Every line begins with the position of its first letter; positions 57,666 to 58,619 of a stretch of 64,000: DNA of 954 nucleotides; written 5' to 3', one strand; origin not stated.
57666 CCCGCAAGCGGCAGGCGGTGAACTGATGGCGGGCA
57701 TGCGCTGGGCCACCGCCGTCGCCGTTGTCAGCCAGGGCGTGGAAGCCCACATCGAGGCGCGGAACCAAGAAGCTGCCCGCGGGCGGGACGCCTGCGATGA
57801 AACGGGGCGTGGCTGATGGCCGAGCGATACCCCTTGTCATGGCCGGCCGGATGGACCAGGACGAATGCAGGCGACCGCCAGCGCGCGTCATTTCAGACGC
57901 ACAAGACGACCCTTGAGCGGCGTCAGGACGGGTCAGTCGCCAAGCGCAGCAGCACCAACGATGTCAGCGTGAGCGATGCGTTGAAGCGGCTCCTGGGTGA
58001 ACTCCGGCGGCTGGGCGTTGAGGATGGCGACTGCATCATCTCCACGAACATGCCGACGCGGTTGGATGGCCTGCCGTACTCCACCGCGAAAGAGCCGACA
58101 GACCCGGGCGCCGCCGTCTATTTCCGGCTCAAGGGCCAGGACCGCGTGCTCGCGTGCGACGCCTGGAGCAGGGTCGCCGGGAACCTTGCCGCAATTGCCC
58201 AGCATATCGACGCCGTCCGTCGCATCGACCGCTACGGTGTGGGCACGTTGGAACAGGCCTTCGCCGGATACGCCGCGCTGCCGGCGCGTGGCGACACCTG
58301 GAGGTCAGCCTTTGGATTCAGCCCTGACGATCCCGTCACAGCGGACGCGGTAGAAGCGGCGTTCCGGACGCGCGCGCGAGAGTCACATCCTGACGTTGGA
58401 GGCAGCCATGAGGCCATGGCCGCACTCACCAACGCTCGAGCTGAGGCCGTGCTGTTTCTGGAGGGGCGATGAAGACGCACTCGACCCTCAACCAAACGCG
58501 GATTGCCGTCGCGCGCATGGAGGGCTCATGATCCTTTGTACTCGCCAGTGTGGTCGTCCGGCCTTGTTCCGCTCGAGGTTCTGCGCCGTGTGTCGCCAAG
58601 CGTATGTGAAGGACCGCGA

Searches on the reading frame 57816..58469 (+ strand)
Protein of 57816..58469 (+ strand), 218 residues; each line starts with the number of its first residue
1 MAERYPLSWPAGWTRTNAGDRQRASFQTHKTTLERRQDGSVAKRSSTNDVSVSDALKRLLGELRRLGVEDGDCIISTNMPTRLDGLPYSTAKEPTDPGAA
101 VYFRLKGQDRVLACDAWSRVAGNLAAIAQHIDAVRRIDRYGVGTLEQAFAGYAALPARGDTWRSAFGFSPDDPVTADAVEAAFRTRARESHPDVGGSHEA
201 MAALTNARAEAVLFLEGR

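Call 13: search_protein_families(library=phrogs, max_evalue=0.001, proteins=[window:57816-58469:+])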
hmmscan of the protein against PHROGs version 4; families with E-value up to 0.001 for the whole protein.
window:57816-58469:+ (218 aa): 1 family
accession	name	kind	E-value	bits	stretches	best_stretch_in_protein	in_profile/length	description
phrog_9210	-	unknown function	1.9e-51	175.6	1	3-211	6-199/204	-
